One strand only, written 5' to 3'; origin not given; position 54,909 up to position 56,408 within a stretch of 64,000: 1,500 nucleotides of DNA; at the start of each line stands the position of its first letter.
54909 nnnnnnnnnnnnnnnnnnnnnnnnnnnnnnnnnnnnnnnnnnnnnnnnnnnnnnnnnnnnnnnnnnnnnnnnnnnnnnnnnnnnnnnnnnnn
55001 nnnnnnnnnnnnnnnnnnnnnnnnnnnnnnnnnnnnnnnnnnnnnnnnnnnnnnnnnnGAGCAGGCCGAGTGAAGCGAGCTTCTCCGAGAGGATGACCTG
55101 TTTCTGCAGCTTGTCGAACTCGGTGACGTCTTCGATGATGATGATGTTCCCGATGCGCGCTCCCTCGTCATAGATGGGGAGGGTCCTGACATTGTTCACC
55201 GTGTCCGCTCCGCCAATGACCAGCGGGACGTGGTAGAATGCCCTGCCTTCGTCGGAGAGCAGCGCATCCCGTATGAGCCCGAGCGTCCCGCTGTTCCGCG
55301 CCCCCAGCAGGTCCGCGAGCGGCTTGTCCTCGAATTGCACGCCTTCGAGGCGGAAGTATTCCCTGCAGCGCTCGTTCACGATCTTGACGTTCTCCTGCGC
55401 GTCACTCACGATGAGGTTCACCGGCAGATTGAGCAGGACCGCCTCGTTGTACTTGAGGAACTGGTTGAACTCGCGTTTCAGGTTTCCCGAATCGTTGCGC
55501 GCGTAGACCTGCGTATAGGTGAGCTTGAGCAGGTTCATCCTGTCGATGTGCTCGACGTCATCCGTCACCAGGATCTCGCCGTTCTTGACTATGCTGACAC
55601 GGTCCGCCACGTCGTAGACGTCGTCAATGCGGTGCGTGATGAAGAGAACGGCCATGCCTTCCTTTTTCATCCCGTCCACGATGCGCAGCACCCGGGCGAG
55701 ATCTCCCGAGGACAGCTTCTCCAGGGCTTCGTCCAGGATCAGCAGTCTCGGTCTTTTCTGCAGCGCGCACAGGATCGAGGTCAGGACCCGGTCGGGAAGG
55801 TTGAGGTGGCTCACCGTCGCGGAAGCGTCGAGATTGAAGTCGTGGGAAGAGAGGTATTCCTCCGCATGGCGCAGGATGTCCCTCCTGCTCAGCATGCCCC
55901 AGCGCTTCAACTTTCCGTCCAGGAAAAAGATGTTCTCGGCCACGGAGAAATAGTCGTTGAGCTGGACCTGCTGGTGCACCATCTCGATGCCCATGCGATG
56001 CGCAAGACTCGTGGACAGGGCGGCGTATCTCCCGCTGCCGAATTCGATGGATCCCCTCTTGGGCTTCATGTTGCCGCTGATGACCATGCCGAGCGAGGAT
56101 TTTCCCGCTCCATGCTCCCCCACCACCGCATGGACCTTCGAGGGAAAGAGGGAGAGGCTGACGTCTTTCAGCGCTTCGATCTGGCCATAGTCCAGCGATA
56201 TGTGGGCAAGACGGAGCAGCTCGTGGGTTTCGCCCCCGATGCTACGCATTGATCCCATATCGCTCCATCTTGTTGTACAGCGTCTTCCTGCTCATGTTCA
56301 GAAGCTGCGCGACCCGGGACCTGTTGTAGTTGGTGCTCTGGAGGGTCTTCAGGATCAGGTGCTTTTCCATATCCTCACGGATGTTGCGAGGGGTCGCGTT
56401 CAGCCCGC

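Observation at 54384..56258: Histidine kinase whose input module is a CUT2-type ABC transporter ATPase domain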

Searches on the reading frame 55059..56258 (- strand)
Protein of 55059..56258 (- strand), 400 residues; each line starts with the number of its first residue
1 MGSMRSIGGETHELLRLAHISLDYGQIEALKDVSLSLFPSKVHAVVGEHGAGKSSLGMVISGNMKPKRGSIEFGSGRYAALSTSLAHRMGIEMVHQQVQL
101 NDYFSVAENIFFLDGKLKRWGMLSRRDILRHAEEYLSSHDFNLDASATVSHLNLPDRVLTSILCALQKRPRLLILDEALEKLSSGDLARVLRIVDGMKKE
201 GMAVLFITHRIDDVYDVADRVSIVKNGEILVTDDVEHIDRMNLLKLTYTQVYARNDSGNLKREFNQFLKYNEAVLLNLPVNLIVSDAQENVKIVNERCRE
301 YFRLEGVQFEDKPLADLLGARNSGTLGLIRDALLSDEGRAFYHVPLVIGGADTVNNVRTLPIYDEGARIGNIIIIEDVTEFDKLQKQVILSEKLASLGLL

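Call 19: find_related_loci(query=A1, collection=genome_contigs, flank=10000)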
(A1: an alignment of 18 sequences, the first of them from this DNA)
Query A1 (400 aa) in genome_contigs; peptide patterns used: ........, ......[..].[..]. (x = any residue, [..] = any of these).
598 stretches matched a pattern (row limit reached: there are more); 180 encode a relative of the query (tblastn E <= 1e-3); the best 80 are kept; 80 distinct loci.
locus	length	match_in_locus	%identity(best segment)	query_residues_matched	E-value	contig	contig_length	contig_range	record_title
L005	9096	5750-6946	80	2-400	0e+0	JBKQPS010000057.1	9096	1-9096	MAG: Spirochaetia bacterium isolate MGr1A1B1C__bin_146 MGr1A1B1C_000000060507, whole genome shotgun sequence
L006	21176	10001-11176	74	9-400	0e+0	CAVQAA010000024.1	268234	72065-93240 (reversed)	MAG: uncultured Spirochaetota bacterium isolate MFD03726.bin.2.143 genome assembly, contig: contig_66484, whole genome s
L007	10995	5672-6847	74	9-400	0e+0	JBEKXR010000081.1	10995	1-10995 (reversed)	MAG: Spirochaetia bacterium isolate SPRUCE 656 SPRUCE_656_82, whole genome shotgun sequence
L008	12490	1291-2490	71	1-400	0e+0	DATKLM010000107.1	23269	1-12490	MAG TPA_asm: Spirochaetia bacterium isolate SMAG_U14685 k141_3294873, whole genome shotgun sequence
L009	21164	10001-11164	71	13-400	0e+0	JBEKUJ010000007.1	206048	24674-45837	MAG: Spirochaetia bacterium isolate SPRUCE 579 SPRUCE_579_7, whole genome shotgun sequence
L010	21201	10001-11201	95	1-400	0e+0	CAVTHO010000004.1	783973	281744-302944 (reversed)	MAG: uncultured Spirochaetota bacterium isolate MFD05942.bin.2.325 genome assembly, contig: contig_25545, whole genome s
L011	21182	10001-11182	71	6-400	2e-175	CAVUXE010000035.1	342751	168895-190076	MAG: uncultured Spirochaetota bacterium isolate MFD04492.bin.2.86 genome assembly, contig: contig_15705, whole genome sh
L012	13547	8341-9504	69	13-400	4e-171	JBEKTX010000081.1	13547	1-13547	MAG: Spirochaetia bacterium isolate SPRUCE 568 SPRUCE_568_81, whole genome shotgun sequence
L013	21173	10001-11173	64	10-400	2e-168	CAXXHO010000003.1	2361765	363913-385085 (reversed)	MAG: Treponemataceae bacterium isolate 993fe4e0-e8d4-426d-abe3-fbd43088238e genome assembly, contig: contig_3, whole gen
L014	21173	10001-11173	71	10-400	0e+0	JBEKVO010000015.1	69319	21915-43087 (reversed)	MAG: Rectinemataceae bacterium isolate SPRUCE 606 SPRUCE_606_15, whole genome shotgun sequence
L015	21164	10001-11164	68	13-400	5e-171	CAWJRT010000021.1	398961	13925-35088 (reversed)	MAG: uncultured Spirochaetota bacterium isolate MFD01476.bin.2.154 genome assembly, contig: contig_29247, whole genome s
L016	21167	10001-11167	68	12-400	6e-170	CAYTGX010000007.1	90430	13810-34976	MAG TPA_asm: uncultured Spirochaetaceae bacterium isolate binchicken_co54_275 genome assembly, contig: NODE_343_length_9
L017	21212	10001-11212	48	1-400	4e-126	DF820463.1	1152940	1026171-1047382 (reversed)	Bacterium UASB270 DNA, scaffold: UASB270_scaffold_1, whole genome shotgun sequence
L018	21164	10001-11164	49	13-400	7e-125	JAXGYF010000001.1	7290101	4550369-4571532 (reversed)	MAG: Candidatus Vecturithrix sp. isolate AnMBR.bin507 bin507_1, whole genome shotgun sequence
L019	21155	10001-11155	50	13-400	7e-124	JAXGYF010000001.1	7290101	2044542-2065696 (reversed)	MAG: Candidatus Vecturithrix sp. isolate AnMBR.bin507 bin507_1, whole genome shotgun sequence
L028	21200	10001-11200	47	3-400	2e-113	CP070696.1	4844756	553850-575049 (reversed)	MAG: Spirochaetaceae bacterium isolate bin59 chromosome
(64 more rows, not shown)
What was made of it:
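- At least 180 genomic relatives in species-representative genomes (call 19). One Vecturithrix contig carries four (call 19).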

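Call 52: search_protein_families(library=pfam, proteins=[L028:1992-3764:-, L028:4654-5706:-, L028:5707-7218:-, L028:7399-8472:-, L028:11838-12905:-, L028:12919-14316:-, L028:14381-15142:-, L028:15179-15808:-, L028:15818-17329:-, L028:17339-18382:-], max_evalue=0.00001)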
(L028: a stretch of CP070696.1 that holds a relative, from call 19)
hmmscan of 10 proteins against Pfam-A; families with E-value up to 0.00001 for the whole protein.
L028:1992-3764:- (590 aa): 2 families
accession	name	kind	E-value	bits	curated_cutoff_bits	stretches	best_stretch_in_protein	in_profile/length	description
PF07690.21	MFS_1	-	1.6e-71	241.5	33.4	2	143-528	3-345/347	Major Facilitator Superfamily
PF00083.30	Sugar_tr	-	2.5e-08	33.7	22.3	1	169-309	44-190/452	Sugar (and other) transporter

L028:4654-5706:- (350 aa): 1 family
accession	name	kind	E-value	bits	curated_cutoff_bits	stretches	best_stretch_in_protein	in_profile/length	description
PF02653.21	BPD_transp_2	-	4.8e-47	160.8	26.8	1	31-313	2-267/269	Branched-chain amino acid transport system / permease component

L028:5707-7218:- (503 aa): 4 families
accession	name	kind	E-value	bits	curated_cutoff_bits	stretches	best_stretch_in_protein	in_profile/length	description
PF00005.33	ABC_tran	-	2e-54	184.3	25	2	25-177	1-137/137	ABC transporter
PF13304.12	AAA_21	-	5e-14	53.5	27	0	403-458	237-295/304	AAA domain, putative AbiEii toxin, Type IV TA system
PF09818.15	ABC_ATPase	-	2.3e-06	27.3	23.2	0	439-478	205-248/283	P-loop domain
PF02463.25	SMC_N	-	2.9e-06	27.3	40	0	23-220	11-211/220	RecF/RecN/SMC N terminal domain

L028:7399-8472:- (357 aa): 1 family
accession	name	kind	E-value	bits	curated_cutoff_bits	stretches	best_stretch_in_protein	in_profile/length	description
PF13407.12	Peripla_BP_4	-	5.5e-56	190.4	35.1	1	53-315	11-257/258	Periplasmic binding protein domain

L028:11838-12905:- (355 aa): 1 family
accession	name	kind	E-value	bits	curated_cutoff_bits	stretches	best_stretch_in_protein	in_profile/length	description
PF02653.21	BPD_transp_2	-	6.7e-41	140.6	26.8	1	31-313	2-267/269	Branched-chain amino acid transport system / permease component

L028:12919-14316:- (465 aa): 3 families
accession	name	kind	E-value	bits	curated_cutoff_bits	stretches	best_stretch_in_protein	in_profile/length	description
PF11762.14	Arabinose_Iso_C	-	5.1e-38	130.5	25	1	319-461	2-144/144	L-arabinose isomerase C-terminal domain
PF24856.1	AraA_central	-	2.2e-18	67.5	24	1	197-313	25-143/148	L-arabinose isomerase central domain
PF02610.21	AraA_N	-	4.8e-06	26.8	24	1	30-168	25-165/168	L-arabinose isomerase N-terminal domain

L028:14381-15142:- (253 aa): 3 families
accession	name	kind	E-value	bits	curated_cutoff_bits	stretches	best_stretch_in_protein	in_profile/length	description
PF13561.12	adh_short_C2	-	4.3e-65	220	27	1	17-250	1-235/236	Enoyl-(Acyl carrier protein) reductase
PF00106.31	adh_short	-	1.9e-56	191.1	26.6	1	11-203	1-192/195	short chain dehydrogenase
PF08659.16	KR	-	3.1e-10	40.7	22.6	1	14-152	4-142/180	KR domain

L028:15179-15808:- (209 aa): 1 family
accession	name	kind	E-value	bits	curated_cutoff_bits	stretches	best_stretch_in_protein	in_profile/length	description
PF02502.23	LacAB_rpiB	-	6.6e-11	42.8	24.7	1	3-110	1-105/138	Ribose/Galactose Isomerase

L028:15818-17329:- (503 aa): 2 families
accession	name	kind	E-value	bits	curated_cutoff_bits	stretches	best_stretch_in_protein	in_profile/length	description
PF00370.27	FGGY_N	-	8.1e-86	288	28.8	1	11-257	2-245/245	FGGY family of carbohydrate kinases, N-terminal domain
PF02782.22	FGGY_C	-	2.2e-39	135.8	27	1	267-454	2-196/198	FGGY family of carbohydrate kinases, C-terminal domain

L028:17339-18382:- (347 aa): 2 families
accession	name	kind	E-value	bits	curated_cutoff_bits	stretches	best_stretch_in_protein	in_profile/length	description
PF08240.17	ADH_N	-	3.3e-24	85.6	23.5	1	24-128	2-99/104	Alcohol dehydrogenase GroES-like domain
PF00107.32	ADH_zinc_N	-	4.2e-17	62.7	31.8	1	177-307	2-128/129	Zinc-binding dehydrogenase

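Call 54: search_protein_families(library=ncbifam, proteins=[L028:4654-5706:-, L028:11838-12905:-, L028:5707-7218:-, L028:7399-8472:-], max_evalue=1e-20)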
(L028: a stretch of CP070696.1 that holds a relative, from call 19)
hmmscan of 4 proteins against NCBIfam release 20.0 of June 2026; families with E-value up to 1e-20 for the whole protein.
L028:4654-5706:- (350 aa): 9 families
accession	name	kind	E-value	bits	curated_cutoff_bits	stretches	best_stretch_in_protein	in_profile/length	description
NF040906.3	GguB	equivalog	3.9e-56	190.9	450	2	171-318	223-369/375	multiple monosaccharide ABC transporter permease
NF007067.0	PRK09512.1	equivalog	5.8e-54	183.4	398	1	9-319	25-318/321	ribose ABC transporter permease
NF007252.0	PRK09699.1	equivalog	1.2e-44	152.9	396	1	8-321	29-324/326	D-allose ABC transporter permease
NF008441.0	PRK11285.1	equivalog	5.4e-42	144.1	378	1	6-320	31-325/333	L-arabinose ABC transporter permease AraH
NF008630.0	PRK11618.1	equivalog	1.5e-41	142.7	363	1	8-331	13-322/331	galactofuranose ABC transporter, permease protein YjfF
NF007014.0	PRK09478.1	equivalog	1.2e-40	139.9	386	1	6-319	17-329/336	galactose/methyl galactoside ABC transporter permease MglC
NF041862.1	YtfT_transport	equivalog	1e-33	116.9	535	1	11-313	28-319/339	galactofuranose ABC transporter, ATP-binding protein YtfT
NF011961.0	PRK15432.1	equivalog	4.9e-30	104.9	388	1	4-322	11-308/344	autoinducer 2 ABC transporter permease LsrC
NF011612.1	PRK15038.1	equivalog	1.4e-29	103.3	500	1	8-315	9-302/322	autoinducer 2 ABC transporter permease LsrD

L028:11838-12905:- (355 aa): 9 families
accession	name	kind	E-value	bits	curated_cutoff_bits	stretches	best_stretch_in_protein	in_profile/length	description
NF040906.3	GguB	equivalog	2.2e-53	181.8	450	2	168-314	220-365/375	multiple monosaccharide ABC transporter permease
NF007067.0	PRK09512.1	equivalog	2.4e-52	178.1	398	1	11-314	26-313/321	ribose ABC transporter permease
NF008441.0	PRK11285.1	equivalog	1e-40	139.9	378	1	7-314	32-319/333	L-arabinose ABC transporter permease AraH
NF008630.0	PRK11618.1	equivalog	4.8e-39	134.5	363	1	9-332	14-323/331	galactofuranose ABC transporter, permease protein YjfF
NF007252.0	PRK09699.1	equivalog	1.7e-37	129.5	396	1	11-320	32-323/326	D-allose ABC transporter permease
NF007014.0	PRK09478.1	equivalog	7.1e-37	127.5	386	1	6-315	17-325/336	galactose/methyl galactoside ABC transporter permease MglC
NF041862.1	YtfT_transport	equivalog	9.3e-32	110.5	535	1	34-313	59-319/339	galactofuranose ABC transporter, ATP-binding protein YtfT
NF011961.0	PRK15432.1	equivalog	6.6e-26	91.4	388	1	11-311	17-297/344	autoinducer 2 ABC transporter permease LsrC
NF011612.1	PRK15038.1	equivalog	4.1e-23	82.1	500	1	13-314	9-301/322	autoinducer 2 ABC transporter permease LsrD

L028:5707-7218:- (503 aa): 167 families (the best 25 are shown)
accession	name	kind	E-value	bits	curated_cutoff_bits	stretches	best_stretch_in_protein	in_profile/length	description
NF010069.0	PRK13549.1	equivalog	2e-169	564.3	699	1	7-501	3-503/513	xylose ABC transporter ATP-binding protein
NF008442.0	PRK11288.1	equivalog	6.4e-163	542.7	689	1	8-499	6-495/504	L-arabinose ABC transporter ATP-binding protein AraG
NF008030.0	PRK10762.1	equivalog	3.9e-158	527.3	745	1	8-501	3-493/501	ribose ABC transporter ATP-binding protein RbsA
NF040905.2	GguA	equivalog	7.7e-157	522.6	810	1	9-497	1-498/500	multiple monosaccharide ABC transporter ATP-binding protein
TIGR02633.1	xylG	equivalog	2.2e-149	498.1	723.65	1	9-498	1-498/500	D-xylose ABC transporter ATP-binding protein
NF041861.1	YtfR_transport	equivalog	3.4e-146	487.5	850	1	9-497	1-488/492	galactofuranose ABC transporter, ATP-binding protein YtfR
NF008215.0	PRK10982.1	equivalog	7e-146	486.8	828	1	7-500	11-503/506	galactose/methyl galactoside ABC transporter ATP-binding protein MglA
NF007253.0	PRK09700.1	equivalog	2.4e-143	478.4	772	1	9-499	5-506/510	D-allose ABC transporter ATP-binding protein AlsA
NF011967.0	PRK15439.1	equivalog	3.7e-124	414.9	586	1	4-501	6-501/510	autoinducer 2 ABC transporter ATP-binding protein LsrA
NF047930.1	ABC_ATP_B6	equivalog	7.2e-105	351.5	670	1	10-500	3-509/510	putative B6 ABC transporter ATP-binding protein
TIGR01188.1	drrA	subfamily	3.1e-62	210.6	312.45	2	17-237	1-213/302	daunorubicin resistance ABC transporter, ATP-binding protein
TIGR04521.1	ECF_ATPase_2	equivalog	4.1e-59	200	330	2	22-236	18-233/279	energy-coupling factor transporter ATPase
TIGR03410.1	urea_trans_UrtE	equivalog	1.2e-58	198.4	285.8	2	10-243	1-227/230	urea ABC transporter ATP-binding subunit UrtE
TIGR04520.1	ECF_ATPase_1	equivalog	1.5e-58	198.3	315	2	22-238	15-226/269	energy-coupling factor transporter ATPase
NF040840.2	tungstate_WtpC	equivalog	2.7e-57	194.6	440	2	10-235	2-218/347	tungstate ABC transporter ATP-binding protein WtpC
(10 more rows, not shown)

L028:7399-8472:- (357 aa): 0 families

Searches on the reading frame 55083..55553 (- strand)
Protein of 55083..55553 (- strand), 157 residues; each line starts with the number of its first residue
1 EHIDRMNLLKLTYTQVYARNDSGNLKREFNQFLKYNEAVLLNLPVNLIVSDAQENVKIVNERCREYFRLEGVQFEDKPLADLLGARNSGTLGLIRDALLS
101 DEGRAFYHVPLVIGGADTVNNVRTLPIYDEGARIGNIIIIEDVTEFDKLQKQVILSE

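Call 38: search_protein_representatives(protein=window:55083-55553:-)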
Query: 157 residues. Proteins with E-value up to 0.001 (for the whole library): 167; up to 1e-10: 99; up to 1e-30: 12. The best 150 are listed.
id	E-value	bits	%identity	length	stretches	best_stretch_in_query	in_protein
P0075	2.2e-39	150.8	48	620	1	2-157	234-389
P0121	5.4e-38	146.4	49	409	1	1-157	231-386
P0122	7.4e-36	139.4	46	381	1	2-157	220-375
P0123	8.3e-35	136.0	45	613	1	2-157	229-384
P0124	3.6e-34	133.9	46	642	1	2-157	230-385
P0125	5.6e-34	133.3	44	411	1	2-157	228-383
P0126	1.6e-33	131.8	46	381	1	2-157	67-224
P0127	4.7e-32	127.1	42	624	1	1-157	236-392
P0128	4.8e-32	127.1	71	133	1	2-90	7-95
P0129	6.8e-32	126.6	43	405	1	2-157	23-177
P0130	5.8e-31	123.5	44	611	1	2-157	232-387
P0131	1.0e-30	122.8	42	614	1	2-157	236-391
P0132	1.6e-30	122.1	44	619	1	2-157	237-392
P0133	2.3e-30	121.6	42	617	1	1-157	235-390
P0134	4.5e-30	120.6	42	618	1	2-157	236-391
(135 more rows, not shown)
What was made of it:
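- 55119..55442 (-): PAS domain (residues 273-380), preceded by a low-confidence linker and helix (residues 251-272). The PAS is family-specific: 99 clusters at E<=1e-10, nearly all with the same architecture (call 38).
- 99 50%-identity clusters share the family-specific PAS, nearly all about 600-645 aa long (call 38).
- Tried and rejected: Non-family hits are generic PAS proteins at E>1e-9, and the shorter hits look like fragments (call 38).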
